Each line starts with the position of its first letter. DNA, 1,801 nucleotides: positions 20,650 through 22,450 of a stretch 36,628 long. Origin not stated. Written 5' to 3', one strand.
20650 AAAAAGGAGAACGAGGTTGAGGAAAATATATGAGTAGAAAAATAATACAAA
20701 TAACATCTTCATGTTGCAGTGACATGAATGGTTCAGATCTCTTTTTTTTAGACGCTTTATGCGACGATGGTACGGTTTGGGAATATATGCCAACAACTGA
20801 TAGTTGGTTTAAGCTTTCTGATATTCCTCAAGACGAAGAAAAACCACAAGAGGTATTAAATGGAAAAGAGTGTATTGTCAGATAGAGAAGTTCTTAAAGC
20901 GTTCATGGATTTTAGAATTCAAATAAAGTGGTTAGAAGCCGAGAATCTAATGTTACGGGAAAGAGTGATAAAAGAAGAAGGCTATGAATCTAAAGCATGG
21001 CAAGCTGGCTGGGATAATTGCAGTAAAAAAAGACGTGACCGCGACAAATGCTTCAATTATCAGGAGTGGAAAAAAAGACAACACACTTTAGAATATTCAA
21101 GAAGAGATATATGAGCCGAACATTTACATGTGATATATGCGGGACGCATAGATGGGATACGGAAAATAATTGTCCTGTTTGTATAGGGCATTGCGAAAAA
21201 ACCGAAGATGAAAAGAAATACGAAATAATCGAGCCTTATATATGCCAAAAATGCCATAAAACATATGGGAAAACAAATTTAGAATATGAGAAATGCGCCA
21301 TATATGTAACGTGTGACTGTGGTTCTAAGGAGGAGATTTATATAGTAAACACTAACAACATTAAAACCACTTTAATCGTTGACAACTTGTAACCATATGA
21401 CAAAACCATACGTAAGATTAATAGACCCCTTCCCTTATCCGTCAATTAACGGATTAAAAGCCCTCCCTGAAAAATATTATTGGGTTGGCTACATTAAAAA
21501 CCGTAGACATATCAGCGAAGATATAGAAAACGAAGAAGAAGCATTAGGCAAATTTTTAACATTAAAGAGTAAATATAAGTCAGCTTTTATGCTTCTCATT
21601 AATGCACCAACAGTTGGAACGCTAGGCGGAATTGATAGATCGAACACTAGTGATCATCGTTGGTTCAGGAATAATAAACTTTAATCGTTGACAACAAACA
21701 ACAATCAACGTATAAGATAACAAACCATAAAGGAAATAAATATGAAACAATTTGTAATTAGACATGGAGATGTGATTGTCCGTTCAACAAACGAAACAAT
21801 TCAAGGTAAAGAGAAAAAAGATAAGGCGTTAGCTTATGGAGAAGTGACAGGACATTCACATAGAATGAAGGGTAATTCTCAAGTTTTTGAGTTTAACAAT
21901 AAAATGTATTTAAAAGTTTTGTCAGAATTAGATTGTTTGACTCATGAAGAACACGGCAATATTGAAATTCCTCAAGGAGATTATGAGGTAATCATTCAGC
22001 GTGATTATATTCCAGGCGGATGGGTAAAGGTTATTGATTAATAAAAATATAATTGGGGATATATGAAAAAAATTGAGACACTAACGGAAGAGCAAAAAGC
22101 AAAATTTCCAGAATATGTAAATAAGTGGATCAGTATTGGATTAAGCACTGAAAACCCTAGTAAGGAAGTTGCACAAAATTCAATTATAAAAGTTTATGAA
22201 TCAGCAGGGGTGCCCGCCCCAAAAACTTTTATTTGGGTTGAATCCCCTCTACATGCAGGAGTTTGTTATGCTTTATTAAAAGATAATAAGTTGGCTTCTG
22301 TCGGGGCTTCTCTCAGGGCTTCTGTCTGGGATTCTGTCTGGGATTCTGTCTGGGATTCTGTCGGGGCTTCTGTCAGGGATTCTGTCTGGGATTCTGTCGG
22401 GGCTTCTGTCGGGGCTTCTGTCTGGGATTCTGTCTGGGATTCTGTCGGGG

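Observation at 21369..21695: Early ORF bracketed by 18-bp direct repeats carries a copy of an internal major-capsid peptide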

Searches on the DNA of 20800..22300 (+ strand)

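Call 6: search_dna_similar(query=window:20800-22300:+, collection=phages, mode=near, max_rows=40)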
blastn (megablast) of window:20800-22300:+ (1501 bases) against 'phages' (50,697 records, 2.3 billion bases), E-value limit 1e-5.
No match.

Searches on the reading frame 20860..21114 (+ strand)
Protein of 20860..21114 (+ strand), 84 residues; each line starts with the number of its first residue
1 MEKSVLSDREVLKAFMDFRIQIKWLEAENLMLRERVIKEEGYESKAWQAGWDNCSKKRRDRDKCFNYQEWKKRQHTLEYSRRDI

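Call 8: search_protein_families(library=pfam, proteins=[window:20860-21114:+], max_evalue=0.1)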
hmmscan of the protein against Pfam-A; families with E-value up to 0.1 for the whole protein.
window:20860-21114:+ (84 aa): 0 families

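Call 9: search_protein_families(library=phrogs, proteins=[window:20860-21114:+], max_evalue=0.1)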
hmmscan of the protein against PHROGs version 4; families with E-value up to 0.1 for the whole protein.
window:20860-21114:+ (84 aa): 1 family
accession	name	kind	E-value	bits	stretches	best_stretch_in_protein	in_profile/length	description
phrog_36217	-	unknown function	0.071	14.5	0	48-79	12-45/115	-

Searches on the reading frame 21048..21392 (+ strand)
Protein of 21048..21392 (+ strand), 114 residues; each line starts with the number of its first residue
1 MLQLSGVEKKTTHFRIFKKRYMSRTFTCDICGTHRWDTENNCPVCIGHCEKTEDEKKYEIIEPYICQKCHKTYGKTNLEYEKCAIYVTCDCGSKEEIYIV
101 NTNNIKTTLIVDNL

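Call 8: search_protein_families(library=pfam, proteins=[window:21048-21392:+], max_evalue=0.1)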
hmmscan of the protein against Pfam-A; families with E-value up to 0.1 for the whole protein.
window:21048-21392:+ (114 aa): 1 family
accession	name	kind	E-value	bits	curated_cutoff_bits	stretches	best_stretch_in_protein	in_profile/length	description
PF04409.17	DUF530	-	0.061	12.2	27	1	66-111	128-169/521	Protein of unknown function (DUF530)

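Call 9: search_protein_families(library=phrogs, proteins=[window:21048-21392:+], max_evalue=0.1)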
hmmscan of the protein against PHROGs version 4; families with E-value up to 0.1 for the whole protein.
window:21048-21392:+ (114 aa): 2 families
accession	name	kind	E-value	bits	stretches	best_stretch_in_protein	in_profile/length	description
phrog_2945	-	unknown function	0.015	16.1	1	56-95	2-42/68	-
phrog_30727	-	unknown function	0.063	14.2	0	3-20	36-53/53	-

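Call 47: find_related_loci(query=window:21111-21389:+, collection=viral_contigs, flank=6000)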
Query window:21111-21389:+ (93 aa) in viral_contigs; peptide patterns used: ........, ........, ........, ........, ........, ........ (x = any residue, [..] = any of these).
21 stretches matched a pattern, but none encodes a relative of the query by tblastn (E <= 1e-3).

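Call 50: find_encoding_contigs(protein=window:21111-21392:+, flank=3000, max_places=10)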
Protein window:21111-21392:+ (93 aa): 9 contigs read that carry it; 6 places shown.
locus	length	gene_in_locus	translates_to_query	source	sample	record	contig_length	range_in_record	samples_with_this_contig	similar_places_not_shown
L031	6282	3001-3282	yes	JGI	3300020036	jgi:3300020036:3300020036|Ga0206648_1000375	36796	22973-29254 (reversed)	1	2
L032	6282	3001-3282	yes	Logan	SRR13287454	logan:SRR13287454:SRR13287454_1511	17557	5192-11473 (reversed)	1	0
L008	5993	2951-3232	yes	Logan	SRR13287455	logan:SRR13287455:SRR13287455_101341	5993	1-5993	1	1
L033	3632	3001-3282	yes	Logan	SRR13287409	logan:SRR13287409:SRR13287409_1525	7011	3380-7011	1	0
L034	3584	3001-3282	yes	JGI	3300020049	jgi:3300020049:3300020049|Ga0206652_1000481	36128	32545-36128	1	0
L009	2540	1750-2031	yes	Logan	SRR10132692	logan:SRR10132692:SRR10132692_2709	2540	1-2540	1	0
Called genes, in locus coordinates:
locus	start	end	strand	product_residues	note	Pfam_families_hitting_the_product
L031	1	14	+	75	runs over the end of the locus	-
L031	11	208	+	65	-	-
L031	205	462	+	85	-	-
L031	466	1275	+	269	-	PF13479:AAA_24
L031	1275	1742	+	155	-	PF05037:DUF669 (weak)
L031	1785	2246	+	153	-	-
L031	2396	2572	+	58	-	-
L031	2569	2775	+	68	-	-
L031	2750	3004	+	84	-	-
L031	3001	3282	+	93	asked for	-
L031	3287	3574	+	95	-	-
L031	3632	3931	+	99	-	-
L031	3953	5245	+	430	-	-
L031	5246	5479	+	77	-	PF13560:HTH_31 (weak), PF13443:HTH_26, PF01381:HTH_3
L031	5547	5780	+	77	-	PF09869:KH_DUF2096_C (weak)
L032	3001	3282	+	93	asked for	-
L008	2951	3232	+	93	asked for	-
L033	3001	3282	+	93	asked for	-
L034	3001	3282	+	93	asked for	-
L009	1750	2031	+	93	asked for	-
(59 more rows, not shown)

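Call 64: find_homologous_proteins(query=window:21111-21389:+, max_evalue=0.001)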
Query window:21111-21389:+ (93 aa): 7 proteins with E <= 0.001 among 8 candidates.
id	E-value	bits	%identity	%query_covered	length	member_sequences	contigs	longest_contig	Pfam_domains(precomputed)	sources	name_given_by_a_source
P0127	2.8e-58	212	100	100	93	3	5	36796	-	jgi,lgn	-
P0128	1.9e-9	55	92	27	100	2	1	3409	-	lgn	-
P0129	2.3e-9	55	76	35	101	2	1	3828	-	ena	-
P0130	3.8e-8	51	92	26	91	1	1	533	-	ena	-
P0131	1.3e-7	49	88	27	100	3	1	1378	-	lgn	-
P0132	2.9e-7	48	92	26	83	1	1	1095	-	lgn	-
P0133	1.6e-5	43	88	26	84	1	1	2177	-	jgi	-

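Call 71: search_protein_families(library=padloc, proteins=[window:21111-21392:+], max_evalue=0.1)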
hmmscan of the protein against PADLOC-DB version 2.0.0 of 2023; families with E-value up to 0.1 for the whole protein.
window:21111-21392:+ (93 aa): 0 families
